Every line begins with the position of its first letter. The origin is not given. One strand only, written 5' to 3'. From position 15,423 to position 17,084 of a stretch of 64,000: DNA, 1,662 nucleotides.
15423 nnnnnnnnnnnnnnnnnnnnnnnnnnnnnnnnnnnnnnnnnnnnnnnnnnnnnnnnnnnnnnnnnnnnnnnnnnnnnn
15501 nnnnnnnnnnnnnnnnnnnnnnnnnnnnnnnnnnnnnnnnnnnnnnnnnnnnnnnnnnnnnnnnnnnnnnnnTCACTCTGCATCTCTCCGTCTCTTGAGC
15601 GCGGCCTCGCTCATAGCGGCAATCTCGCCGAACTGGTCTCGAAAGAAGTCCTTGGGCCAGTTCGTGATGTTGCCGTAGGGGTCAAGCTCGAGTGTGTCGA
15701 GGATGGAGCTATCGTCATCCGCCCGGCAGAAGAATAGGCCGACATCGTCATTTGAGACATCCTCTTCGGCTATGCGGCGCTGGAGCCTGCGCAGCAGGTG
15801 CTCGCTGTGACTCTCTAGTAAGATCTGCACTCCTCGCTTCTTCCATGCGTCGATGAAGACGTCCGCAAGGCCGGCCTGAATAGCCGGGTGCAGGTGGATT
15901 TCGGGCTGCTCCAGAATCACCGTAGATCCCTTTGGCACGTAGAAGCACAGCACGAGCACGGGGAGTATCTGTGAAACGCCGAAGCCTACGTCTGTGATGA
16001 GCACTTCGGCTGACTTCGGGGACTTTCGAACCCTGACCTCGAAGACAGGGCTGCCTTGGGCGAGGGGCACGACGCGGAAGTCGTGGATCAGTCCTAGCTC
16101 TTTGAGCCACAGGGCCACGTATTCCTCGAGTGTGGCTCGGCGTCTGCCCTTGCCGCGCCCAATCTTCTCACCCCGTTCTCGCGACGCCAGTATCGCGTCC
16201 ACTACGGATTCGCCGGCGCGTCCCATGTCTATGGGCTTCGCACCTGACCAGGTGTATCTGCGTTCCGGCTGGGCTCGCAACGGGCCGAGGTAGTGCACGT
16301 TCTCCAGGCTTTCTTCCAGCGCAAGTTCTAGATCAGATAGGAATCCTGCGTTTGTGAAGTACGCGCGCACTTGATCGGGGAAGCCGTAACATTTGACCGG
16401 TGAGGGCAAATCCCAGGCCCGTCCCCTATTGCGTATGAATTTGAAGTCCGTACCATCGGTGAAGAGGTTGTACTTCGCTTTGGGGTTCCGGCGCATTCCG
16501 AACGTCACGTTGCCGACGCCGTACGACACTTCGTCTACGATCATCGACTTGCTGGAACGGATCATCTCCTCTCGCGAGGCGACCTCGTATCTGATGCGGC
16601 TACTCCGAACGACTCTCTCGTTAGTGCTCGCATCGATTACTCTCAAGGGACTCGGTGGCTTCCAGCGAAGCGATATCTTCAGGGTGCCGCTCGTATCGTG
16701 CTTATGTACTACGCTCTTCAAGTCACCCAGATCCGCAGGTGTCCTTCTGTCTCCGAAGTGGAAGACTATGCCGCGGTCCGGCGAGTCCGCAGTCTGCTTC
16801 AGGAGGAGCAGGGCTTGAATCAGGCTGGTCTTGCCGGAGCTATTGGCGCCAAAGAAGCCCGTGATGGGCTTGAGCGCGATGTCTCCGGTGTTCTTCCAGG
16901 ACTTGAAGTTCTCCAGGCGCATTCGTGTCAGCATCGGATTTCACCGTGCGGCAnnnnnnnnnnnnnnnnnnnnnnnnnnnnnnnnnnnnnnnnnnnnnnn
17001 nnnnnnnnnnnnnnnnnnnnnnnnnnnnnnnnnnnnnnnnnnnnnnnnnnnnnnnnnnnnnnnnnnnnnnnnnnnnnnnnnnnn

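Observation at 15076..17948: AT-richer islet: AAA_15/DUF3696-like ATPase translationally coupled to a PIN-like nuclease, preceded by a Zn-ribbon membrane protein and a retropepsin-like protease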

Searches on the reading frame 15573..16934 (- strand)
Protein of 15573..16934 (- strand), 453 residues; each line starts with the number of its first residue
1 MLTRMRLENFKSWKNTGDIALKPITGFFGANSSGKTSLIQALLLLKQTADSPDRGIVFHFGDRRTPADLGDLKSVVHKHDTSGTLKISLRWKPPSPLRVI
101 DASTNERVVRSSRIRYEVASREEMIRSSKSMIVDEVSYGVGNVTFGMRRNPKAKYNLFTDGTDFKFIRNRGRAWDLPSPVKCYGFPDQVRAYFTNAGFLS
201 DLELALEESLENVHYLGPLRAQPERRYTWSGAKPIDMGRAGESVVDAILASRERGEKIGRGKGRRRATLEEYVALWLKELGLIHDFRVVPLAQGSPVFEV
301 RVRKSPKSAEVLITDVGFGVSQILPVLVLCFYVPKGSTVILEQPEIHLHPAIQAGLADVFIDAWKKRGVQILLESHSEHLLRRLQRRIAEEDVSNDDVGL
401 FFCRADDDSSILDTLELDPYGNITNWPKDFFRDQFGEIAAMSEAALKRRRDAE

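Call 3: search_protein_families(library=pfam, proteins=[window:15573-16934:-], max_evalue=1)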
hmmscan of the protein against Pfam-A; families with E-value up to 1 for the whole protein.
window:15573-16934:- (453 aa): 8 families
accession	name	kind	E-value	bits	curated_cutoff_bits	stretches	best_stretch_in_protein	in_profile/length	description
PF13175.12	AAA_15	-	1.2e-22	81.5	32.1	2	307-380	292-373/374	AAA ATPase domain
PF13304.12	AAA_21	-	2.2e-22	80.9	27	2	304-381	226-303/304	AAA domain, putative AbiEii toxin, Type IV TA system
PF12476.13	DUF3696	-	5.3e-10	39.8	22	1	394-435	2-46/52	Protein of unknown function (DUF3696)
PF13476.12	AAA_23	-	1.2e-06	29.7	27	1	4-45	1-42/201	AAA domain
PF02463.25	SMC_N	-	4.7e-05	23.4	40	1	1-43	1-45/220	RecF/RecN/SMC N terminal domain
PF13555.12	AAA_29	-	0.045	13.9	27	1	2-44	1-44/61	P-loop containing region of AAA domain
PF11398.14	DUF2813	-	0.24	11.1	21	0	19-46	19-46/372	Protein of unknown function (DUF2813)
PF03384.19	DUF287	-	0.65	10.9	21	0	355-367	29-41/55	Drosophila protein of unknown function, DUF287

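Call 4: search_protein_families(library=padloc, proteins=[window:15573-16934:-], max_evalue=1)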
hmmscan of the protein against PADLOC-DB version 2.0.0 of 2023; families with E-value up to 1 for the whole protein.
window:15573-16934:- (453 aa): 114 families (the best 25 are shown)
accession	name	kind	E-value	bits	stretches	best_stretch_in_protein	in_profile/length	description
PDLC04148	HEC-03B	-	1.4e-154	513.5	1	1-449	1-452/458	-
PDLC03878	NsnB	-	7.1e-61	204.9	1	1-434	1-334/345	-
PDLC04707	PDC-M55A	-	8.9e-60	200.8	1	2-452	3-420/421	-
PDLC02979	AriA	-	1.9e-24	85.2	2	307-380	291-372/373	-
PDLC02980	AriA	-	1.3e-21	75.8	2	273-381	220-303/304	-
PDLC04178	HEC-01A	-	2.5e-16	57.7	2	2-56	9-63/399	-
PDLC04392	PDC-M07A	-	9.8e-15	52.5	2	1-90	1-89/432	-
PDLC04391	PDC-M07A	-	2.2e-14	51.3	2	1-90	1-88/412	-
PDLC04393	PDC-M07A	-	2.1e-13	48.1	2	1-52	1-51/435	-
PDLC02335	AbiLi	-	4.7e-13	46.9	1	1-444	49-290/326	AbiLi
PDLC04177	HEC-01A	-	5.2e-13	46.8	2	329-387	290-346/393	-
PDLC04180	HEC-01A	-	2.3e-12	44.8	2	329-382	268-322/382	-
PDLC04179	HEC-01A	-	4.8e-12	43.7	2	324-386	348-410/459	-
PDLC00090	GajA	-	8.3e-12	42.6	2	2-45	3-47/659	AAA ATPase domain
PDLC04214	HEC-02A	-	2e-11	41.8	2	323-392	225-292/338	-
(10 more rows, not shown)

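Call 5: search_protein_families(library=ncbifam, proteins=[window:15573-16934:-], max_evalue=1)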
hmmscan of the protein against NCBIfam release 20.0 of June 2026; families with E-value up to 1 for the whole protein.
window:15573-16934:- (453 aa): 9 families
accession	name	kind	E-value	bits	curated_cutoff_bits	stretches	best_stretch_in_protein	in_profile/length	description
NF047739.1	antiphage_MADS3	equivalog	1.7e-09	37.3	420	1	1-120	1-120/427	methylation-associated defense system AAA family ATPase MAD3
TIGR00611.2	recf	equivalog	8.2e-05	21.9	172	1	2-46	1-45/339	DNA replication/repair protein RecF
NF053563.1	Rkd4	equivalog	0.00014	20.2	860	1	2-42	3-43/747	arcadin-4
NF041760.1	PtuA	equivalog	0.0054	15.7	500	1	2-42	52-92/524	retron Ec78 anti-phage system effector ATPase PtuA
NF041035.1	Rad50_Halo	equivalog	0.011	14.2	1000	1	2-42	3-43/883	DNA double-strand break repair ATPase Rad50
NF038234.1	retron_eff_Eco8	equivalog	0.027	13.1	250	0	338-384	275-328/679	retron Eco8 family effector endonuclease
TIGR02169.1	SMC_prok_A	equivalog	0.028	12.1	729.4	1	3-43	3-44/1165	chromosome segregation protein SMC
NF002572.0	PRK02224.1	equivalog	0.039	12.2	1087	1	2-42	3-43/888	DNA double-strand break repair ATPase Rad50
NF047565.1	PSM_export_PmtA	equivalog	0.15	11.3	350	1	24-47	29-52/282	phenol-soluble modulin export ABC transporter ATP-binding protein PmtA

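Call 65: search_protein_families(library=phrogs, proteins=[window:15573-16934:-], max_evalue=0.01)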
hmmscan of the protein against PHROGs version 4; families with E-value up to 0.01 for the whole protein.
window:15573-16934:- (453 aa): 11 families
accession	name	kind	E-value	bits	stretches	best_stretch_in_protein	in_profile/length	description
phrog_21420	-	unknown function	1.8e-63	216.1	2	211-450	394-642/654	-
phrog_4747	-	unknown function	4e-12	47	2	2-46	3-46/610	-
phrog_3940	-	unknown function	1.3e-09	38.4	1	335-394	253-307/537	-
phrog_14430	-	unknown function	3.9e-09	37.2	1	312-390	312-391/444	-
phrog_9802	-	unknown function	6.1e-05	23.2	0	316-385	256-332/438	-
phrog_5836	-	unknown function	0.00035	19.6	0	1-49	5-75/1071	-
phrog_13167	-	unknown function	0.0036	17.2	0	334-395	336-396/477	-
phrog_8066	-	unknown function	0.0042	17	1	323-386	371-434/522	-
phrog_8323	-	unknown function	0.0046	16.5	0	338-385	324-369/623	-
phrog_25246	-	moron, auxiliary metabolic gene and host takeover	0.0067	16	1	318-360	263-305/616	ABC transporter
phrog_77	-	DNA, RNA and nucleotide metabolism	0.0068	15.9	1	2-42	298-340/967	SbcC-like subunit of palindrome specific endonuclease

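Call 78: find_homologous_proteins(query=window:15573-16934:-, max_evalue=1e-50)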
Query window:15573-16934:- (453 aa): 7689 proteins with E <= 1e-50 among 8000 candidates; the best 120 are listed.
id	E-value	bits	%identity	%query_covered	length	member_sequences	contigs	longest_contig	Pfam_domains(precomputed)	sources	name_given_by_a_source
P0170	2.8e-288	974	96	99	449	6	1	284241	PF12476.14,PF13175.13,PF13476.13,PF13304.13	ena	-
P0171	1.2e-255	867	84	100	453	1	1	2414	PF12476.14,PF13175.13,PF13476.13,PF02463.26,PF13304.13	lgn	-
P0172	1.3e-255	866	84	100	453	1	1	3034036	PF12476.14,PF13175.13,PF13476.13,PF02463.26,PF13304.13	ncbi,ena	-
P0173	9.5e-248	840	83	99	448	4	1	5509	PF12476.14,PF13175.13,PF13476.13,PF13304.13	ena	-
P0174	3.7e-245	832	81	100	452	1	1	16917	PF12476.14,PF13175.13,PF13476.13,PF13304.13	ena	-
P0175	5.2e-235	798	77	100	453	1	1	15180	PF12476.14,PF13175.13,PF13476.13,PF02463.26,PF13304.13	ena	-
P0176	6.1e-232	788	78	100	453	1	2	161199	PF12476.14,PF13175.13,PF13476.13,PF02463.26,PF13304.13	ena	-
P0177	3.4e-229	779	77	99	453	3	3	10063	PF12476.14,PF13175.13,PF13476.13,PF02463.26,PF13304.13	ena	-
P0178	1.1e-227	774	77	99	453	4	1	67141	PF12476.14,PF13175.13,PF13476.13,PF02463.26,PF13304.13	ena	-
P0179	6.5e-227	772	79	99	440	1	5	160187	PF12476.14,PF13175.13,PF13476.13,PF13304.13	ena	-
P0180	3.7e-224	763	76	100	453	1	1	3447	PF12476.14,PF13175.13,PF13476.13,PF02463.26,PF13304.13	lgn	-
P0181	1.2e-223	761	74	100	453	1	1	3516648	PF12476.14,PF13175.13,PF13476.13,PF02463.26,PF13304.13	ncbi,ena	-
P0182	3.4e-223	760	75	100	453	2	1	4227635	PF12476.14,PF13175.13,PF13476.13,PF02463.26,PF13304.13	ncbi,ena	-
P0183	1.2e-222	758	76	99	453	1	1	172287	PF12476.14,PF13175.13,PF13476.13,PF02463.26,PF13304.13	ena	-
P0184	2.3e-220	750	76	99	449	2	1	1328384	PF12476.14,PF13175.13,PF13476.13,PF13304.13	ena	-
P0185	9.1e-220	748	75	100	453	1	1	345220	PF12476.14,PF13175.13,PF13476.13,PF02463.26,PF13304.13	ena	-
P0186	5.8e-219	746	74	100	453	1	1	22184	PF12476.14,PF13175.13,PF13476.13,PF02463.26,PF13304.13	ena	-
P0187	1.9e-218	744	73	99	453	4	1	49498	PF12476.14,PF13175.13,PF13476.13,PF02463.26,PF13304.13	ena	-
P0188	1.3e-217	741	73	99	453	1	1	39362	PF12476.14,PF13175.13,PF13476.13,PF02463.26,PF13304.13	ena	-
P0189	2.4e-217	740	73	99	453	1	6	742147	PF12476.14,PF13175.13,PF13476.13,PF02463.26,PF13304.13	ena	-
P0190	5.7e-217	739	76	99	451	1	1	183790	PF12476.14,PF13175.13,PF13476.13,PF13304.13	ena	-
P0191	1.2e-216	738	73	99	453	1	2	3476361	PF12476.14,PF13175.13,PF13476.13,PF02463.26,PF13304.13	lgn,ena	-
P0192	9.0e-216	735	73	100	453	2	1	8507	PF12476.14,PF13175.13,PF13476.13,PF02463.26,PF13304.13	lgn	-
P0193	2.6e-214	730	74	100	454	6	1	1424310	PF12476.14,PF13175.13,PF13476.13,PF02463.26,PF13304.13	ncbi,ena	-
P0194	8.6e-214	729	72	100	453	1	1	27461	PF12476.14,PF13175.13,PF13476.13,PF02463.26,PF13304.13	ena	-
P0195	4.9e-213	726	71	100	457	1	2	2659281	PF12476.14,PF13175.13,PF13476.13,PF02463.26,PF13304.13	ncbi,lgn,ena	-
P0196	8.6e-211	719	70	99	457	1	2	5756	PF12476.14,PF13175.13,PF13476.13,PF13304.13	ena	-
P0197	1.6e-208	711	73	99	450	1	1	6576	PF12476.14,PF13175.13,PF13304.13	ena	-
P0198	5.4e-208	709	69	99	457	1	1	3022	PF12476.14,PF13175.13,PF13304.13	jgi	-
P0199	1.7e-206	705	69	100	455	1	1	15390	PF12476.14,PF13175.13,PF13476.13,PF02463.26,PF13304.13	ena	-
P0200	3.5e-206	703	69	100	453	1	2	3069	PF12476.14,PF13175.13,PF13476.13,PF13304.13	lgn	-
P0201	1.1e-205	702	72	100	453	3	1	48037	PF12476.14,PF13175.13,PF13476.13,PF02463.26,PF13304.13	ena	-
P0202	1.5e-205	701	68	100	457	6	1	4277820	PF12476.14,PF13175.13,PF13476.13,PF02463.26,PF13304.13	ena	-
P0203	2.0e-203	694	68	100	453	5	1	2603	PF12476.14,PF13175.13,PF02463.26,PF13304.13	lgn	-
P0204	3.0e-203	694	69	99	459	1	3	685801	PF12476.14,PF13175.13,PF13476.13,PF02463.26,PF13304.13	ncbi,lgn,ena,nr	ncbi:MAG: DUF3696 domain-containing protein [Chloroflexi bacterium]|nr:DUF3696 domain-containing pro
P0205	3.0e-203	694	67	100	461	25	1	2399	PF12476.14,PF13175.13,PF13476.13,PF13304.13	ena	-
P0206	3.5e-203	694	68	99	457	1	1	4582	PF12476.14,PF13175.13,PF13476.13,PF13304.13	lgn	-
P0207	7.7e-203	692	67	100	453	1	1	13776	PF12476.14,PF13175.13,PF13476.13,PF02463.26,PF13304.13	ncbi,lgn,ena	-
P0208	1.1e-202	692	68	100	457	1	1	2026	PF12476.14,PF13175.13,PF13476.13,PF02463.26,PF13304.13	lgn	-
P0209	2.2e-202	691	67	100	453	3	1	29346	PF12476.14,PF13175.13,PF13476.13,PF02463.26,PF13304.13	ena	-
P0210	2.2e-202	691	68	100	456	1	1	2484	PF12476.14,PF13175.13,PF13476.13,PF02463.26,PF13304.13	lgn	-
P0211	4.3e-202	690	69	99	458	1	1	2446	PF12476.14,PF13175.13,PF02463.26,PF13304.13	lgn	-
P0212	8.8e-202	689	68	100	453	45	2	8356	PF12476.14,PF13175.13,PF02463.26,PF13304.13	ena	-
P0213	1.4e-201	688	67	100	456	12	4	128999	PF12476.14,PF13175.13,PF13476.13,PF13304.13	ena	-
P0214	1.9e-201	688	67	100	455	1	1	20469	PF12476.14,PF13175.13,PF13476.13,PF02463.26,PF13304.13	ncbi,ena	-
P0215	2.1e-201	688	66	99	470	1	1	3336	PF12476.14,PF13175.13,PF13476.13,PF13304.13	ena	-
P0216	2.3e-201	688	68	100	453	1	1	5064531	PF12476.14,PF13175.13,PF13476.13,PF13304.13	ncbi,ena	-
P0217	5.0e-201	686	67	100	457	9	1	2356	PF12476.14,PF13175.13,PF13476.13,PF02463.26,PF13304.13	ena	-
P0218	6.1e-201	686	68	100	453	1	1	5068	PF12476.14,PF13175.13,PF13476.13,PF02463.26,PF13304.13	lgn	-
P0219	7.9e-201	686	67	100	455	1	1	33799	PF12476.14,PF13175.13,PF13304.13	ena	-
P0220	1.1e-200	685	67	100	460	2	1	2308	PF12476.14,PF13175.13,PF13476.13,PF13304.13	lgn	-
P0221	1.1e-200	685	68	99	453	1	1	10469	PF12476.14,PF13175.13,PF13476.13,PF02463.26,PF13304.13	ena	-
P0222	1.5e-200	685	67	100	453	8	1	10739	PF12476.14,PF13175.13,PF13304.13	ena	-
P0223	1.8e-200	685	66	99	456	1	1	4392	PF12476.14,PF13175.13,PF13476.13,PF13304.13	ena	-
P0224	2.1e-200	684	67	100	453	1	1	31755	PF12476.14,PF13175.13,PF02463.26,PF13304.13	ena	-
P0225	2.7e-200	684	67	100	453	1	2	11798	PF12476.14,PF13175.13,PF02463.26,PF13304.13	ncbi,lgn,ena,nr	ncbi:MAG: DUF3696 domain-containing protein [Caldilineaceae bacterium SB0668_bin_21]|nr:DUF3696 doma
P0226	2.8e-200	684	67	100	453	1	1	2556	PF12476.14,PF13175.13,PF13476.13,PF02463.26,PF13304.13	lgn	-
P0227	2.8e-200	684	66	99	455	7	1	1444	PF12476.14,PF13175.13,PF13476.13,PF13304.13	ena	-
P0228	2.9e-200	684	67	99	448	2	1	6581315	PF12476.14,PF13175.13,PF13476.13,PF02463.26,PF13304.13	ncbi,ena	-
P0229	4.2e-200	683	70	100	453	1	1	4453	PF12476.14,PF13175.13,PF13476.13,PF02463.26,PF13304.13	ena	-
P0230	5.3e-200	683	67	100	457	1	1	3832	PF12476.14,PF13175.13,PF13476.13,PF13304.13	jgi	jgi:predicted ATPase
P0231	8.9e-200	682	67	100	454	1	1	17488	PF12476.14,PF13175.13,PF13476.13,PF02463.26,PF13304.13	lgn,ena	-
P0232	1.1e-199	682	67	100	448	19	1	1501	PF12476.14,PF13175.13,PF13476.13,PF02463.26,PF13304.13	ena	-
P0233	1.8e-199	681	67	99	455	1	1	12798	PF12476.14,PF13175.13,PF13304.13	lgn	-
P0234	5.5e-199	680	66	100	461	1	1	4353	PF12476.14,PF13175.13,PF02463.26,PF13304.13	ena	-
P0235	7.6e-199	679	67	100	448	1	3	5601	PF12476.14,PF13175.13,PF13476.13,PF02463.26,PF13304.13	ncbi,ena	-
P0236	9.0e-199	679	67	100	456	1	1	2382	PF12476.14,PF13175.13,PF13304.13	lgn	-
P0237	1.4e-198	678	66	99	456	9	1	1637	PF12476.14,PF13175.13,PF13476.13,PF13304.13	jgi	jgi:predicted ATPase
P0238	1.7e-198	678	67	100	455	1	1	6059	PF12476.14,PF13175.13,PF13476.13,PF02463.26,PF13304.13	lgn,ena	-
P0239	5.2e-198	677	67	100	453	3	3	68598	PF12476.14,PF13175.13,PF13304.13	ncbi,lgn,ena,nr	ncbi:MAG: DUF3696 domain-containing protein [Caldilineaceae bacterium]|nr:DUF3696 domain-containing 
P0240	5.5e-198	676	66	100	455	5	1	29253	PF12476.14,PF13175.13,PF13304.13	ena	-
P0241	6.9e-198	676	67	100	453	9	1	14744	PF12476.14,PF13175.13,PF13476.13,PF02463.26,PF13304.13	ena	-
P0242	9.5e-198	676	67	99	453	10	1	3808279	PF12476.14,PF13175.13,PF13304.13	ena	-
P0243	1.3e-197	675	66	100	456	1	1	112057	PF12476.14,PF13175.13,PF13304.13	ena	-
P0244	1.5e-197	675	67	100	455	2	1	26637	PF12476.14,PF13175.13,PF13476.13,PF02463.26,PF13304.13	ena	-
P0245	2.0e-197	675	65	100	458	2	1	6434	PF12476.14,PF13175.13,PF13476.13,PF13304.13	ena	-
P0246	5.4e-197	673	67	100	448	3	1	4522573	PF12476.14,PF13175.13,PF13476.13,PF02463.26,PF13304.13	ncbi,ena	-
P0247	5.9e-197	673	66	99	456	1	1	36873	PF12476.14,PF13175.13,PF13476.13,PF13304.13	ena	-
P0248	1.2e-196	672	65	99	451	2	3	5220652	PF12476.14,PF13175.13,PF13304.13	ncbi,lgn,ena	-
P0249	1.2e-196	672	67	100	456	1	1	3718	PF12476.14,PF13175.13,PF13304.13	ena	-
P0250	1.6e-196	672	67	100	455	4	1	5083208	PF12476.14,PF13175.13,PF13476.13,PF02463.26,PF13304.13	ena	-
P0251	2.7e-196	671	66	100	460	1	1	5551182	PF12476.14,PF13175.13,PF13304.13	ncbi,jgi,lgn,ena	-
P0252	2.8e-196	671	66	100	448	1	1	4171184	PF12476.14,PF13175.13,PF13476.13,PF02463.26,PF13304.13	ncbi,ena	-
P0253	7.6e-196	669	67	99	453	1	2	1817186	PF12476.14,PF13175.13,PF13476.13,PF02463.26,PF13304.13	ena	-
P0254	9.1e-196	669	65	100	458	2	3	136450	PF12476.14,PF13175.13,PF13476.13,PF13304.13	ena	-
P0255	1.8e-195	668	66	100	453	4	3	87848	PF12476.14,PF13175.13,PF13476.13,PF02463.26,PF13304.13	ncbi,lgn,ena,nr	ncbi:MAG: DUF3696 domain-containing protein [Caldilineaceae bacterium]|nr:DUF3696 domain-containing 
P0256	1.8e-195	668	64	100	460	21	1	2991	PF12476.14,PF13175.13,PF13476.13,PF02463.26,PF13304.13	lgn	-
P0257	1.9e-195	668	65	100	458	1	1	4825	PF12476.14,PF13175.13,PF13476.13,PF13304.13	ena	-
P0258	2.4e-195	668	66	100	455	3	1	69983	PF12476.14,PF13175.13,PF13304.13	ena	-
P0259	2.7e-195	668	67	100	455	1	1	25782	PF12476.14,PF13175.13,PF13476.13,PF02463.26,PF13304.13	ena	-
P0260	3.6e-195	667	66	100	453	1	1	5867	PF12476.14,PF13175.13,PF13304.13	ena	-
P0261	3.6e-195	667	66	100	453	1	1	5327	PF12476.14,PF13175.13,PF13304.13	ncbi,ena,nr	ncbi:MAG: DUF3696 domain-containing protein [Caldilineaceae bacterium]|nr:DUF3696 domain-containing 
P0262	4.1e-195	667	65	100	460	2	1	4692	PF12476.14,PF13175.13,PF13476.13,PF02463.26,PF13304.13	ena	-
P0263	4.7e-195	667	66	100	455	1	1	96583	PF12476.14,PF13175.13,PF13476.13,PF02463.26,PF13304.13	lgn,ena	-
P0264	5.4e-195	667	66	100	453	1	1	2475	PF12476.14,PF13175.13,PF13304.13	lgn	-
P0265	8.0e-195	666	66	100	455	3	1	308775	PF12476.14,PF13175.13,PF13476.13,PF02463.26,PF13304.13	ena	-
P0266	9.3e-195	666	65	100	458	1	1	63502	PF12476.14,PF13175.13,PF13476.13,PF13304.13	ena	-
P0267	1.1e-194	666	65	100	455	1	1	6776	PF12476.14,PF13175.13,PF13304.13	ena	-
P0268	1.8e-194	665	66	100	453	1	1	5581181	PF12476.14,PF13175.13,PF13304.13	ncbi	-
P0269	2.1e-194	665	66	100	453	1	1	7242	PF12476.14,PF13175.13,PF13476.13,PF02463.26,PF13304.13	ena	-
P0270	2.7e-194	664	66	100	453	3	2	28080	PF12476.14,PF13175.13,PF13304.13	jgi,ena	-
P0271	2.9e-194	664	65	99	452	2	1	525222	PF12476.14,PF13175.13,PF13476.13,PF02463.26,PF13304.13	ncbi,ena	-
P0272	5.3e-194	663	65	100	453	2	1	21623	PF12476.14,PF13175.13,PF13304.13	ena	-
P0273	5.8e-194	663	65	100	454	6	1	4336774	PF12476.14,PF13175.13,PF13304.13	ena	-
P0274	2.9e-193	661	65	99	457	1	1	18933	PF12476.14,PF13175.13,PF13476.13,PF13304.13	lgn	-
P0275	3.5e-193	661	64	100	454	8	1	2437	PF12476.14,PF13175.13,PF13476.13,PF02463.26,PF13304.13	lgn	-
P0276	4.4e-193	660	64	100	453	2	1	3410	PF12476.14,PF13175.13,PF13476.13,PF02463.26,PF13304.13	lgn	-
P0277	4.4e-193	660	65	100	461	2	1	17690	PF12476.14,PF13175.13,PF13476.13,PF02463.26,PF13304.13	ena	-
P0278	5.5e-193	660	65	100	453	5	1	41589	PF12476.14,PF13175.13,PF13476.13,PF02463.26,PF13304.13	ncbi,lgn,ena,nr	ncbi:MAG: DUF3696 domain-containing protein [Chloroflexota bacterium]|nr:DUF3696 domain-containing p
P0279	5.6e-193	660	64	100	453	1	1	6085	PF12476.14,PF13175.13,PF13304.13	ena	-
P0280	6.6e-193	660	65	100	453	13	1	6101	PF12476.14,PF13175.13,PF13304.13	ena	-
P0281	7.2e-193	660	65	99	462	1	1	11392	PF12476.14,PF13175.13,PF13476.13,PF13304.13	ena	-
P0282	1.0e-192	659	64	100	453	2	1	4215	PF12476.14,PF13175.13,PF13304.13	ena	-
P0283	1.8e-192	658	66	99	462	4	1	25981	PF12476.14,PF13175.13,PF13476.13,PF13304.13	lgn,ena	-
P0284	1.8e-192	658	64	100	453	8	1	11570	PF12476.14,PF13175.13,PF13304.13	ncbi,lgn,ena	-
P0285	2.2e-192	658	64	100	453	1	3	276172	PF12476.14,PF13175.13,PF13476.13,PF02463.26,PF13304.13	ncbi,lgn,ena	-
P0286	3.3e-192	657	66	99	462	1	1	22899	PF12476.14,PF13175.13,PF13304.13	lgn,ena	-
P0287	3.7e-192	657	65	100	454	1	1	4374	PF12476.14,PF13175.13,PF13476.13,PF02463.26,PF13304.13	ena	-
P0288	3.8e-192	657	64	99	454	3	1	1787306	PF12476.14,PF13175.13,PF13476.13,PF13304.13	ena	-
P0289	4.1e-192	657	65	100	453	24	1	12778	PF12476.14,PF13175.13,PF13304.13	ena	-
